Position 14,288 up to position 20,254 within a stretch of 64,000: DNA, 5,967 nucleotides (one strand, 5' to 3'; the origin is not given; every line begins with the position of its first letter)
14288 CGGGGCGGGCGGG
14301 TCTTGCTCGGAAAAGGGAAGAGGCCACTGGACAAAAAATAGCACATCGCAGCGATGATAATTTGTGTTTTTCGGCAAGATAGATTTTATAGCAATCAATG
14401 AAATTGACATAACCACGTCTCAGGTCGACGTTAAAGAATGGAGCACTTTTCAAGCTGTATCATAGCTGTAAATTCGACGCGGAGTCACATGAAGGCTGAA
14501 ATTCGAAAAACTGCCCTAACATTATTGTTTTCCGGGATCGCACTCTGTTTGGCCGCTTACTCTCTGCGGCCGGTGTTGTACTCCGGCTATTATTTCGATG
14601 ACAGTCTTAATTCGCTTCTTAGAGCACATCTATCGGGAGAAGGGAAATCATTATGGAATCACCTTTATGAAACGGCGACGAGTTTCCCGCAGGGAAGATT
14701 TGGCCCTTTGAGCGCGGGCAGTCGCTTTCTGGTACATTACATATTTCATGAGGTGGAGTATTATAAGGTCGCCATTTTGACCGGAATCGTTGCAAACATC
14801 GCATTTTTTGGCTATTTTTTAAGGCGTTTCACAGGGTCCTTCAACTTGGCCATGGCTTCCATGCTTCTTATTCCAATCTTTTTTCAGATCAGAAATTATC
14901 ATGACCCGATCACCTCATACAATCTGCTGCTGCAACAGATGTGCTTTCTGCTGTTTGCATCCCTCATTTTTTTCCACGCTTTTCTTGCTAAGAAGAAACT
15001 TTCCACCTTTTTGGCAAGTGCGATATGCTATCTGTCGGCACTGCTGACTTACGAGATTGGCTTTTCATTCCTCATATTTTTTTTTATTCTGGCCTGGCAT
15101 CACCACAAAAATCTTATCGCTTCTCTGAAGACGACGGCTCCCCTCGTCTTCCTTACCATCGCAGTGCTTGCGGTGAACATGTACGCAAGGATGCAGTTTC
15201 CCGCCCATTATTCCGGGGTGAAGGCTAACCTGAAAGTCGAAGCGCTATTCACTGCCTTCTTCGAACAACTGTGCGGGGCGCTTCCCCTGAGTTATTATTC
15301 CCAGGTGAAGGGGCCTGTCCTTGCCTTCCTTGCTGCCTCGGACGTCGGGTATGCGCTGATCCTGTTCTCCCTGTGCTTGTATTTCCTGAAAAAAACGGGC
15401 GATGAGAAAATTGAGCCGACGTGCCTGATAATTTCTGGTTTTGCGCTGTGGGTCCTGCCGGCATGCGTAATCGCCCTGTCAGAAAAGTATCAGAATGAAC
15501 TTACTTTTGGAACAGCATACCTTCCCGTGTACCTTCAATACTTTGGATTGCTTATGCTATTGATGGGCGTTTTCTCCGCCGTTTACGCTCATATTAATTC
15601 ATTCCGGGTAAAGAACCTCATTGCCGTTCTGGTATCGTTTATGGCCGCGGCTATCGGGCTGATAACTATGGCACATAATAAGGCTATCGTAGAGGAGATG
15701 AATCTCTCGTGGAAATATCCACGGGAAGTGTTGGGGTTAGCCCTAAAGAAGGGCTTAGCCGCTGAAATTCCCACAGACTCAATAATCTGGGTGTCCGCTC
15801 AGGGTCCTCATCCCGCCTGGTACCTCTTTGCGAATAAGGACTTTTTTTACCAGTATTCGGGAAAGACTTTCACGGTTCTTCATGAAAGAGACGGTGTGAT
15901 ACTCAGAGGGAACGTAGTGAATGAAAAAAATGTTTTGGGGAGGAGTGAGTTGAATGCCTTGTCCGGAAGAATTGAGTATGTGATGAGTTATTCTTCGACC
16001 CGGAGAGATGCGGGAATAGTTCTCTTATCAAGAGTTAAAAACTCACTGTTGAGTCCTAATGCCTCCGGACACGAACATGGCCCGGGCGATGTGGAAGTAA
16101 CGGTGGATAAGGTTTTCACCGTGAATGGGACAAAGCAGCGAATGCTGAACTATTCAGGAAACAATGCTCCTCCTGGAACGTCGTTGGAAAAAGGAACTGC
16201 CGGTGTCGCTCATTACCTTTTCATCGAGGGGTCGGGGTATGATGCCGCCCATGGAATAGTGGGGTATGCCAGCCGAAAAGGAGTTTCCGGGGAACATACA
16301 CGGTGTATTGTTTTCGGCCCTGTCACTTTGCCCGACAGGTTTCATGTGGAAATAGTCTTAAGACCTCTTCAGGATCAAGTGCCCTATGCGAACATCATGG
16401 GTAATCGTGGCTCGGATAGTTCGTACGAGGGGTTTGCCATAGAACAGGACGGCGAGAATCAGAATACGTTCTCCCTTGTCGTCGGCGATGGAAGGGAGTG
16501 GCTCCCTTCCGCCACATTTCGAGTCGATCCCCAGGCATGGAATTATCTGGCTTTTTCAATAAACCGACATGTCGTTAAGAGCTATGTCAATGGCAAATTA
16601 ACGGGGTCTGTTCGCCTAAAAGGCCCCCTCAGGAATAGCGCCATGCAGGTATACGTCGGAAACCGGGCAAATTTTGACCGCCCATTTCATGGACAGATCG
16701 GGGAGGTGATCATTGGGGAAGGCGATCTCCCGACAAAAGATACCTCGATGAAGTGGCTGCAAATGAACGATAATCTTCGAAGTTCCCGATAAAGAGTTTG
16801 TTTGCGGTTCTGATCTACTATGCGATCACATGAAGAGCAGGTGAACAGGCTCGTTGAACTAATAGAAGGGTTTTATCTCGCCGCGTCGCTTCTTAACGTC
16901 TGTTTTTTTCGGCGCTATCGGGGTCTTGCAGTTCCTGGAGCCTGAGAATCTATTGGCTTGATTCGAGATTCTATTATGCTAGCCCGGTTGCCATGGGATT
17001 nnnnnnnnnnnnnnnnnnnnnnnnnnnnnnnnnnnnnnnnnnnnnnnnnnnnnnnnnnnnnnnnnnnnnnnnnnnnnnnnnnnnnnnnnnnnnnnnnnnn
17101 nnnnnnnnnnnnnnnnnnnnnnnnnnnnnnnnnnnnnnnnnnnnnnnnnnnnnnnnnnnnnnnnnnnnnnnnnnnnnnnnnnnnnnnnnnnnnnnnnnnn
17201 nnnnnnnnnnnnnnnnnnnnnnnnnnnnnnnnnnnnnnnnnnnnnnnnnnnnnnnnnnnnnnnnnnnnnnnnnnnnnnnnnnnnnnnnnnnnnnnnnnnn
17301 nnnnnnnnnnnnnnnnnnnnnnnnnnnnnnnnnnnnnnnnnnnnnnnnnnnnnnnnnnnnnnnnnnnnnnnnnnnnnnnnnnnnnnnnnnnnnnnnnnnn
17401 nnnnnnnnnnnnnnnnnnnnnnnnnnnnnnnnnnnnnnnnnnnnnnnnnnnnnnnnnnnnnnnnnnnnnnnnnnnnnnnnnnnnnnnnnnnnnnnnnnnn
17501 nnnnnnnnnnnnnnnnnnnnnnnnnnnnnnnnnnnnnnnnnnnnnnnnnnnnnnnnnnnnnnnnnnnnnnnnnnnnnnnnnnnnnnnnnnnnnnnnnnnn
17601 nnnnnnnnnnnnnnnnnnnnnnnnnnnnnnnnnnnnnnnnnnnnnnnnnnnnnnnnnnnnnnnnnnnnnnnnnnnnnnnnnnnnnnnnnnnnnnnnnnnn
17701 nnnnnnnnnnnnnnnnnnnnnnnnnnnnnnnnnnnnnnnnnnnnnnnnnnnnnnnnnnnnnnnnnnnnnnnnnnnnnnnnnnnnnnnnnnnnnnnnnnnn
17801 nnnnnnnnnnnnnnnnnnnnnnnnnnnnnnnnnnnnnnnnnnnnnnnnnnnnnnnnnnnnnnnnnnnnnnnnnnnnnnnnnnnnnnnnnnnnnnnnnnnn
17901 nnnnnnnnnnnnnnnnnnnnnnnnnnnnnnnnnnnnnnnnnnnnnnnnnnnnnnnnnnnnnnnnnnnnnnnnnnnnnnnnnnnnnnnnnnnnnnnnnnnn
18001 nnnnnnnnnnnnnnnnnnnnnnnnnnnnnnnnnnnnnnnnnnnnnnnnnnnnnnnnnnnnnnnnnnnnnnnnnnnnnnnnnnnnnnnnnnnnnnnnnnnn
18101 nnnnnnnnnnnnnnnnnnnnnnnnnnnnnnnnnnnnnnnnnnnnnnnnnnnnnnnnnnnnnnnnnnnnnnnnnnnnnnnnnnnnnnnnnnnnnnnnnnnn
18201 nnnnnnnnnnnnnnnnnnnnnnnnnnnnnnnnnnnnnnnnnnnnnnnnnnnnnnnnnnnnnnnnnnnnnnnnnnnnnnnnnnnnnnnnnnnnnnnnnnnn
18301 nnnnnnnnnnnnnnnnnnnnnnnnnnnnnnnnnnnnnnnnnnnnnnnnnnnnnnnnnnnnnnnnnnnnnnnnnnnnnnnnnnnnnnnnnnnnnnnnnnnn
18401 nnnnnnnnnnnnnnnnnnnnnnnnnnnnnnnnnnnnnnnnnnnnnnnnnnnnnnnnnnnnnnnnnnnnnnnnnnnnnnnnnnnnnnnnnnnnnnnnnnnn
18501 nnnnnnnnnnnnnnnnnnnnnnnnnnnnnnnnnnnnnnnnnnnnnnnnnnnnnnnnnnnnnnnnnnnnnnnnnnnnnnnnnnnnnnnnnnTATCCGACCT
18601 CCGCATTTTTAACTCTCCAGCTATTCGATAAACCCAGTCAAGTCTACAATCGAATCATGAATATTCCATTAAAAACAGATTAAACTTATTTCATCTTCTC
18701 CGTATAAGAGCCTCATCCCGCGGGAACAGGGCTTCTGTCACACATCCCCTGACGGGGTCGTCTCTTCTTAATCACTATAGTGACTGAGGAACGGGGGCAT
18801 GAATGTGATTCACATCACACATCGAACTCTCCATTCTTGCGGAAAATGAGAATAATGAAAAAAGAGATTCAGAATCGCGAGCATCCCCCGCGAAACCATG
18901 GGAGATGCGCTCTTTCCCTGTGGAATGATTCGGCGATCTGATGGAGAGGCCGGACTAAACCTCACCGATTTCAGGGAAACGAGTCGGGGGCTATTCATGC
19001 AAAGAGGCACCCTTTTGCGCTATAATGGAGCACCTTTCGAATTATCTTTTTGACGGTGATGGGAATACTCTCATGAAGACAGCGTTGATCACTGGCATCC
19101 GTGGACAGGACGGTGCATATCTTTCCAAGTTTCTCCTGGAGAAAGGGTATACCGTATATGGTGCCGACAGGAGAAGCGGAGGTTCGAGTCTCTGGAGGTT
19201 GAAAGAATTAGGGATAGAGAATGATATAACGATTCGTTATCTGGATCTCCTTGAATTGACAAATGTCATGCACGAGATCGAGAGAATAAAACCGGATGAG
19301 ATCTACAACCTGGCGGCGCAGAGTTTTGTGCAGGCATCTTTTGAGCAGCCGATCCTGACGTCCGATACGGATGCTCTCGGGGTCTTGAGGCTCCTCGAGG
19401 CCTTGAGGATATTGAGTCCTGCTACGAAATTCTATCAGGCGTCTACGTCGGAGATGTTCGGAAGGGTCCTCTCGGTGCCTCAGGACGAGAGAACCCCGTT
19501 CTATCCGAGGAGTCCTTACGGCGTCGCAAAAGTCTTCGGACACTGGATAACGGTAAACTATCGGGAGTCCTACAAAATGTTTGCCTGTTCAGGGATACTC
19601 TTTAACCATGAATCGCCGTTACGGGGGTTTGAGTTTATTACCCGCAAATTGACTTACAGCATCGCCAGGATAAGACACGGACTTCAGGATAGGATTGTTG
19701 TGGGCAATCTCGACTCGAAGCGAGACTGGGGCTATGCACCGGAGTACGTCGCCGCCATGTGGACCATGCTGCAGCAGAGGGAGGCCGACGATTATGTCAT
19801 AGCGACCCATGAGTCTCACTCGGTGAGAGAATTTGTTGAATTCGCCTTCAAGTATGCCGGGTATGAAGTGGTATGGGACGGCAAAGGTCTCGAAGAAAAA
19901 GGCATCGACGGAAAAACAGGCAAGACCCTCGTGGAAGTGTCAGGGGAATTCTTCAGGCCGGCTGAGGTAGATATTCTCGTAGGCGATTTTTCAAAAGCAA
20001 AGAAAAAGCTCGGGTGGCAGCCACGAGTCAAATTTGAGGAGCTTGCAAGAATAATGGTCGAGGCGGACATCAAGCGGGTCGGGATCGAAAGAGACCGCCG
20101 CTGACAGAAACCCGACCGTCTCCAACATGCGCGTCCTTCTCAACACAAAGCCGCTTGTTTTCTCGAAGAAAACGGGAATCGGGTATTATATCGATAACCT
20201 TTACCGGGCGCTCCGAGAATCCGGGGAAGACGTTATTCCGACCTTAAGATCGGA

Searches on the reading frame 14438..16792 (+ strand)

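Call 20: search_protein_families(library=pfam, proteins=[window:14438-16792:+], max_evalue=0.0001)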
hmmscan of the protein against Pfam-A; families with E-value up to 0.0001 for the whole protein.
window:14438-16792:+ (784 aa): 1 family
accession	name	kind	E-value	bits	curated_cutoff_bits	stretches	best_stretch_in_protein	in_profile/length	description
PF13385.13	Laminin_G_3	-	5.7e-11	43.2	27.6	1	653-759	37-140/151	Concanavalin A-like lectin/glucanases superfamily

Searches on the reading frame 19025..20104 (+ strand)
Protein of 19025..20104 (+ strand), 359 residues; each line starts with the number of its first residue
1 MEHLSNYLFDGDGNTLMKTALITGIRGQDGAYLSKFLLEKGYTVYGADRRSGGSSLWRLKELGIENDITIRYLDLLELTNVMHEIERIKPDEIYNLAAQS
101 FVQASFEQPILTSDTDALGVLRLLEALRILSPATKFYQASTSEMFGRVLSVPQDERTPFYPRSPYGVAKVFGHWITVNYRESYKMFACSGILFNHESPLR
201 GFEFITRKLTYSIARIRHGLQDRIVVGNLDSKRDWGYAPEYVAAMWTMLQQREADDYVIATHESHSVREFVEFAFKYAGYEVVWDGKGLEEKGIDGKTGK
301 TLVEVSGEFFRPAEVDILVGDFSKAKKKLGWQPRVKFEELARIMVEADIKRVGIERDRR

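Call 20: search_protein_families(library=pfam, proteins=[window:19025-20104:+], max_evalue=0.0001)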
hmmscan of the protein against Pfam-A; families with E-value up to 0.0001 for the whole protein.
window:19025-20104:+ (359 aa): 3 families
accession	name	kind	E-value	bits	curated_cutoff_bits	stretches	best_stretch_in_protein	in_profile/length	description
PF16363.11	GDP_Man_Dehyd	-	3.4e-132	441.3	27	1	21-344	1-332/332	GDP-mannose 4,6 dehydratase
PF01370.27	Epimerase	-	2.4e-64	217.4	20.9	1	20-260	1-240/240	NAD dependent epimerase/dehydratase family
PF04321.23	RmlD_sub_bind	-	3.9e-06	26.6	27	1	20-183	3-143/287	RmlD substrate binding domain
